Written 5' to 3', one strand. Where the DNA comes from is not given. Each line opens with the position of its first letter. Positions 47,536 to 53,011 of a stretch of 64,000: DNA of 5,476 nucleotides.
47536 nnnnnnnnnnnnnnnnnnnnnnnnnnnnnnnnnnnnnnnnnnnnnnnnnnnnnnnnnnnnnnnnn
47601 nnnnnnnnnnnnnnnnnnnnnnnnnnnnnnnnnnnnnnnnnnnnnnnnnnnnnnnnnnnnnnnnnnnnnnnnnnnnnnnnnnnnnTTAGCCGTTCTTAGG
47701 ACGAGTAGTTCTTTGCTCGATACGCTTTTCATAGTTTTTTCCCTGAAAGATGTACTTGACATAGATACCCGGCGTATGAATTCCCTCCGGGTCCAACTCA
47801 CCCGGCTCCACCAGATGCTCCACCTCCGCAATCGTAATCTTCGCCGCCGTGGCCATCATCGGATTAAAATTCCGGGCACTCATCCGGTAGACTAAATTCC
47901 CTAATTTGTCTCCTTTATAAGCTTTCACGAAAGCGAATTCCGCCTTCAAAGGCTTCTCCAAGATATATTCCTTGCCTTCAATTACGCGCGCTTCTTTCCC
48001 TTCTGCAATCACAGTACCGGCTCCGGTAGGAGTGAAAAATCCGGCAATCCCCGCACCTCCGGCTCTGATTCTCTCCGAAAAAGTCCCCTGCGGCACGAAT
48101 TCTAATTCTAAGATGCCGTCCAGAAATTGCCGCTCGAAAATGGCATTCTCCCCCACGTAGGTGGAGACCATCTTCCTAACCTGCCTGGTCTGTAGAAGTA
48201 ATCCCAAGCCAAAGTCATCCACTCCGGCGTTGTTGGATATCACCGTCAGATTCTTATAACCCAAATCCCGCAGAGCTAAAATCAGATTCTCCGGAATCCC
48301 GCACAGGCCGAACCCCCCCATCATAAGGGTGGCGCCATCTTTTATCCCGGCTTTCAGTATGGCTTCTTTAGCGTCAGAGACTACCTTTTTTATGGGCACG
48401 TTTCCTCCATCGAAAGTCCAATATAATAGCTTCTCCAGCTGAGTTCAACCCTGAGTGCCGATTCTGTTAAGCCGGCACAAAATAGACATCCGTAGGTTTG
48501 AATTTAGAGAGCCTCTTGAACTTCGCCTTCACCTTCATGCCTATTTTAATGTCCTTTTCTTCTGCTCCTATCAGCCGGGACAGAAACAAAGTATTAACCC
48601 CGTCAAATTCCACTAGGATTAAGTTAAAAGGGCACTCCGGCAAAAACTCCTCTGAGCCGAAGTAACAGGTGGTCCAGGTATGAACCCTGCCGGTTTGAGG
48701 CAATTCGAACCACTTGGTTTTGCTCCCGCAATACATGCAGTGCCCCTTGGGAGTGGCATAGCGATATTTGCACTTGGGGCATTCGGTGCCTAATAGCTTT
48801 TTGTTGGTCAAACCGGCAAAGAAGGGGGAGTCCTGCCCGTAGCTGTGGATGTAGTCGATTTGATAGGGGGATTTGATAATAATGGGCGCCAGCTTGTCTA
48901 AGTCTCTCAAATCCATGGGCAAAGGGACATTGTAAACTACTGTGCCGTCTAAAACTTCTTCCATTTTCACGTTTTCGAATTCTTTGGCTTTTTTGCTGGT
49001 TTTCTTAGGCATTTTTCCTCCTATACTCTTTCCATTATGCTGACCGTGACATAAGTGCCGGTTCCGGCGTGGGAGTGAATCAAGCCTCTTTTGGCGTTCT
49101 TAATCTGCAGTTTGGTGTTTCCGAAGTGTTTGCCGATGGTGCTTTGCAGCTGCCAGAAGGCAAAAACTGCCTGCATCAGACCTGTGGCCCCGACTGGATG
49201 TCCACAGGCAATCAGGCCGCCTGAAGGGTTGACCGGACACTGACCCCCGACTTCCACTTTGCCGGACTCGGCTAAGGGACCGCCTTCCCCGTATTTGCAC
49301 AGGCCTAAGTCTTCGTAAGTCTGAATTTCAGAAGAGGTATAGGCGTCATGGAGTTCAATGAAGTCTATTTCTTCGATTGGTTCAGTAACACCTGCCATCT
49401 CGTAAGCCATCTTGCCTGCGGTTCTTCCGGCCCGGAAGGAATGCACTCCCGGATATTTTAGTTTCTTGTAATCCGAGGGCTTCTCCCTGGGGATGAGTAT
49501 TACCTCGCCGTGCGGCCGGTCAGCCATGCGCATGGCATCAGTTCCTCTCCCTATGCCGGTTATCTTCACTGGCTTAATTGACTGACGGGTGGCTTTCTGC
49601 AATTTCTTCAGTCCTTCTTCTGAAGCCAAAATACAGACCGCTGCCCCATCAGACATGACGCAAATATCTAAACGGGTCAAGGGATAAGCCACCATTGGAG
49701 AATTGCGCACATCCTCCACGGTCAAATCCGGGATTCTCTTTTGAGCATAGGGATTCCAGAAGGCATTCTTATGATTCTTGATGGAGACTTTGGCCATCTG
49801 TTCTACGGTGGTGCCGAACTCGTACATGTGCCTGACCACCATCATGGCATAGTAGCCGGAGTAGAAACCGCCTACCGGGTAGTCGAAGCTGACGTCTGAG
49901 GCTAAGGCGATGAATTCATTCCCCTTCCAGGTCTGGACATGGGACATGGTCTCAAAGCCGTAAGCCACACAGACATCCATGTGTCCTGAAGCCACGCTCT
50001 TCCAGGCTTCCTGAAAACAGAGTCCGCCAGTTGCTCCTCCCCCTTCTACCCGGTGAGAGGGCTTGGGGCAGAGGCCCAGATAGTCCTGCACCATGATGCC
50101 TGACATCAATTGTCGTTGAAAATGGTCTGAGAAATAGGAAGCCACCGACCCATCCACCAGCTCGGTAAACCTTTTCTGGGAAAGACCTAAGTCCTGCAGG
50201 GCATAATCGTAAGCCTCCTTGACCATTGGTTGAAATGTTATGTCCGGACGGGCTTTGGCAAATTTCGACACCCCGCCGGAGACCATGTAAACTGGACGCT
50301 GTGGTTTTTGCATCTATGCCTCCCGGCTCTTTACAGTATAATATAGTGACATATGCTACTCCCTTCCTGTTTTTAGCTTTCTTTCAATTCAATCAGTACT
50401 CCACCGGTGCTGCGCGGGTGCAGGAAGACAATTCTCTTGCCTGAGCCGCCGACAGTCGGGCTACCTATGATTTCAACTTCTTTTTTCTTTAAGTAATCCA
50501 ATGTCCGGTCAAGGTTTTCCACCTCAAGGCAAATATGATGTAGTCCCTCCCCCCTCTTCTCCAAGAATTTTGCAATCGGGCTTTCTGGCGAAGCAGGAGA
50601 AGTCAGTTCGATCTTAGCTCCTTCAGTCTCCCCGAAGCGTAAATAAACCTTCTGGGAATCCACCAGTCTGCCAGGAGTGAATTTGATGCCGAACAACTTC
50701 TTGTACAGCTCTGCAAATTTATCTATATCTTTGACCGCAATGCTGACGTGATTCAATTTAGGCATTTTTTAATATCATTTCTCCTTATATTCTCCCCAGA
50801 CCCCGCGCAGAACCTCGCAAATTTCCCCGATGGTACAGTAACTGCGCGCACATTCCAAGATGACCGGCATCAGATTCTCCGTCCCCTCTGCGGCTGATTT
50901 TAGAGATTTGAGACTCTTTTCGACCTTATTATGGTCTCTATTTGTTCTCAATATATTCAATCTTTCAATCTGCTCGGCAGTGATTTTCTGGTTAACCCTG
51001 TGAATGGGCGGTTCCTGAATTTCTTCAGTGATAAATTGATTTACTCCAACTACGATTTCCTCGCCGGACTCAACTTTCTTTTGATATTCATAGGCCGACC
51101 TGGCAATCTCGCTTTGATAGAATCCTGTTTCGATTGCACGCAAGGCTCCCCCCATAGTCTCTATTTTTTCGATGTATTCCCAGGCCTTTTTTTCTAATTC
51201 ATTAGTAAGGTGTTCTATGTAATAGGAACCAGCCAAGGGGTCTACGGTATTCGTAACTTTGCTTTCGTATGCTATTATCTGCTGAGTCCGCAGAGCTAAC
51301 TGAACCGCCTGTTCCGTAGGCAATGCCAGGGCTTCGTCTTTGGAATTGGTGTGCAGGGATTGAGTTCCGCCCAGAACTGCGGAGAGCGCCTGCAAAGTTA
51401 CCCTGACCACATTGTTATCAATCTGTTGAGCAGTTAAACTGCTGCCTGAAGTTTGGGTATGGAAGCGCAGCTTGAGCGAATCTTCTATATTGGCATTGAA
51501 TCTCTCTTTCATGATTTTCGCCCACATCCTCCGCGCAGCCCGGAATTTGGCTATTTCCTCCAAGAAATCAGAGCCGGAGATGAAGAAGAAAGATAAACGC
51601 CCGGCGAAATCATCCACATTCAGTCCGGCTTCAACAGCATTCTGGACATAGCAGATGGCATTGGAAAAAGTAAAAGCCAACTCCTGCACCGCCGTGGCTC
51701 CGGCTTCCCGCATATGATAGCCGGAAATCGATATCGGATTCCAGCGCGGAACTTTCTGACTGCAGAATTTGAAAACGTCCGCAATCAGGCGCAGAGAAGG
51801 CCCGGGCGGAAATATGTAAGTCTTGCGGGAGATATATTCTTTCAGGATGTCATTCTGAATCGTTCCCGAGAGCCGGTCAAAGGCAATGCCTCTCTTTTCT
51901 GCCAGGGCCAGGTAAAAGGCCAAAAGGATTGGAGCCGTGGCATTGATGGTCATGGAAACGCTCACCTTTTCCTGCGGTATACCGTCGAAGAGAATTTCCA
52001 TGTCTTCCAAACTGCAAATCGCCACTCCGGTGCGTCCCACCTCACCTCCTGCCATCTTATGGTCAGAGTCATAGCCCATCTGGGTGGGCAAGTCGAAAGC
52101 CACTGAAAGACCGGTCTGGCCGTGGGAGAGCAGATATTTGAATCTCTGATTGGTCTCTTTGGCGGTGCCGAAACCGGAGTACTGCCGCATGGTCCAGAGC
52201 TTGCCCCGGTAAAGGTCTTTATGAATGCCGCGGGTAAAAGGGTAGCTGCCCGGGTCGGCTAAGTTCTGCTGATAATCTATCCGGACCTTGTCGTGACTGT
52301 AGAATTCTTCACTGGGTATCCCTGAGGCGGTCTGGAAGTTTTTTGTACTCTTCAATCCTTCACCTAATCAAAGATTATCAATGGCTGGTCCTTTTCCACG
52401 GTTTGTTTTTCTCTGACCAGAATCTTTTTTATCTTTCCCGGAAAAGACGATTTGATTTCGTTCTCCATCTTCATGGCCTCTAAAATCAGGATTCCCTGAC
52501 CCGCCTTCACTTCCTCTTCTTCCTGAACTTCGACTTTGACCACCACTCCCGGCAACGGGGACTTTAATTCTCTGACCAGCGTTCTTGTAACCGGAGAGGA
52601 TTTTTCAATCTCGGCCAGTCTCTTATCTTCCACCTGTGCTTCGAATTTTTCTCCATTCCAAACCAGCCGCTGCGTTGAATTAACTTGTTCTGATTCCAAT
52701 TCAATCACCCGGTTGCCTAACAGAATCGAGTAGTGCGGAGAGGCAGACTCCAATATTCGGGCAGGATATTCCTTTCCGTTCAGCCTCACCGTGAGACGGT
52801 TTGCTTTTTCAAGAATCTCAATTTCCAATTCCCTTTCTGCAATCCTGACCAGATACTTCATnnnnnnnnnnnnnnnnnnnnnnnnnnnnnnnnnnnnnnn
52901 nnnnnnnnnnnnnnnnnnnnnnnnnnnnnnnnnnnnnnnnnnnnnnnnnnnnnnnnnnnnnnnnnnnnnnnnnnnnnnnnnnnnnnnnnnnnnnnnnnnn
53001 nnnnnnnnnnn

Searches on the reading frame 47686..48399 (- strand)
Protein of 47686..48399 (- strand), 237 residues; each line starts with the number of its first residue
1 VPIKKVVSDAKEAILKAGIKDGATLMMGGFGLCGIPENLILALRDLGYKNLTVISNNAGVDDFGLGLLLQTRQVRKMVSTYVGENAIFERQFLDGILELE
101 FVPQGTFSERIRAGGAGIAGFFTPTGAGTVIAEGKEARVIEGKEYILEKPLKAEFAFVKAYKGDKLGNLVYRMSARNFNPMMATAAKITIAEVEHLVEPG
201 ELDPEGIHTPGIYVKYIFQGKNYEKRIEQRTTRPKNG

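Call 44: search_protein_families(library=pfam, proteins=[window:47686-48399:-], max_evalue=1e-8)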
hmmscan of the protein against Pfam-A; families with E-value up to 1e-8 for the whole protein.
window:47686-48399:- (237 aa): 1 family
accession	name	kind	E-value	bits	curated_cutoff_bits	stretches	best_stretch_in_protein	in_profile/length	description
PF01144.29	CoA_trans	-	4e-71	239.3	23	1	16-218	9-215/217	Coenzyme A transferase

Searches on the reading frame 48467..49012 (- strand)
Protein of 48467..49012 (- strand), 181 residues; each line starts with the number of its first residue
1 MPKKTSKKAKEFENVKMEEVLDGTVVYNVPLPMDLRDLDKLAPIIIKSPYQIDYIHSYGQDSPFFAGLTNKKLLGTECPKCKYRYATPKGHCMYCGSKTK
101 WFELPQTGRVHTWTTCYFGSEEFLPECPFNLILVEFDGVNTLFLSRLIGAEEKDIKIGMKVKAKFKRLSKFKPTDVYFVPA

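Call 44: search_protein_families(library=pfam, proteins=[window:48467-49012:-], max_evalue=1e-8)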
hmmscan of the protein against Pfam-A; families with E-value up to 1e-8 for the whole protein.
window:48467-49012:- (181 aa): 1 family
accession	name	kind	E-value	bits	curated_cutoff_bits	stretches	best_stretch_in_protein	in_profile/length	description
PF01796.24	OB_ChsH2_C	-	3.9e-13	49.6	27.1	1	101-166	1-65/65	ChsH2, C-terminal OB-fold domain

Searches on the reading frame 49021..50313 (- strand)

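Call 44: search_protein_families(library=pfam, proteins=[window:49021-50313:-], max_evalue=1e-8)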
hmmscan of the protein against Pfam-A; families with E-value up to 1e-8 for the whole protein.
window:49021-50313:- (430 aa): 2 families
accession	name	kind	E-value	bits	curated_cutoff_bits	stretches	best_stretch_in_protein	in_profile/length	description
PF22691.2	Thiolase_C_1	-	4.1e-32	111.3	28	1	293-429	17-144/144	Thiolase C-terminal domain-like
PF00108.29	Thiolase_N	-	1.4e-11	44.7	26.4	1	15-233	8-260/260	Thiolase, N-terminal domain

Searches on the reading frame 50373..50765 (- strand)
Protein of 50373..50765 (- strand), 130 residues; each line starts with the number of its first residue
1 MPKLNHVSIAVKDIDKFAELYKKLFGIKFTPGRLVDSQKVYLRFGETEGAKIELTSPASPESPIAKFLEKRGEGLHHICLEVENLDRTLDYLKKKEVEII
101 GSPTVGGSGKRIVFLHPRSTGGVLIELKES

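Call 45: search_protein_families(library=pfam, proteins=[window:50373-50765:-], max_evalue=1e-8)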
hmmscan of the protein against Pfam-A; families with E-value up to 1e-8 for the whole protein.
window:50373-50765:- (130 aa): 2 families
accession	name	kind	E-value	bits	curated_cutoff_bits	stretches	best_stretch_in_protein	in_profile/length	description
PF13669.12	Glyoxalase_4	-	2e-20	73.5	27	1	5-114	1-109/109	Glyoxalase/Bleomycin resistance protein/Dioxygenase superfamily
PF00903.31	Glyoxalase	-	7.5e-19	68.7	20.6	1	3-127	1-121/121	Glyoxalase/Bleomycin resistance protein/Dioxygenase superfamily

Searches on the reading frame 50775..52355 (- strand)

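Call 45: search_protein_families(library=pfam, proteins=[window:50775-52355:-], max_evalue=1e-8)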
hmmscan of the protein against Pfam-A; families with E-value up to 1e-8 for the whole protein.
window:50775-52355:- (526 aa): 1 family
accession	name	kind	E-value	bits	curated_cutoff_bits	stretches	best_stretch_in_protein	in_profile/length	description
PF01642.28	MM_CoA_mutase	-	1.6e-226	753.2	22.1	1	8-521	1-512/512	Methylmalonyl-CoA mutase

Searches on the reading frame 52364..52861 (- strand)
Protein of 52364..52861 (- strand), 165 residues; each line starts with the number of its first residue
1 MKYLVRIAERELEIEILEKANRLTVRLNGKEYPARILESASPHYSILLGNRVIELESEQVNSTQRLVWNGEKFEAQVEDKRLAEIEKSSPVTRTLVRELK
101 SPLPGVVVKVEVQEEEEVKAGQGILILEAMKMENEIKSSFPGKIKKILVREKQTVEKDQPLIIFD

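Call 45: search_protein_families(library=pfam, proteins=[window:52364-52861:-], max_evalue=1e-8)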
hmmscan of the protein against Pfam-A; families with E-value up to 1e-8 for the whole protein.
window:52364-52861:- (165 aa): 2 families
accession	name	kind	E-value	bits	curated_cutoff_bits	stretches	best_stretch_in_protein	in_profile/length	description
PF00364.28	Biotin_lipoyl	-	2.8e-17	62.8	22.1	1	98-163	2-72/73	Biotin-requiring enzyme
PF13533.13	Biotin_lipoyl_2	-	9.1e-12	44.9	29.8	0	136-165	3-32/32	Biotin-lipoyl like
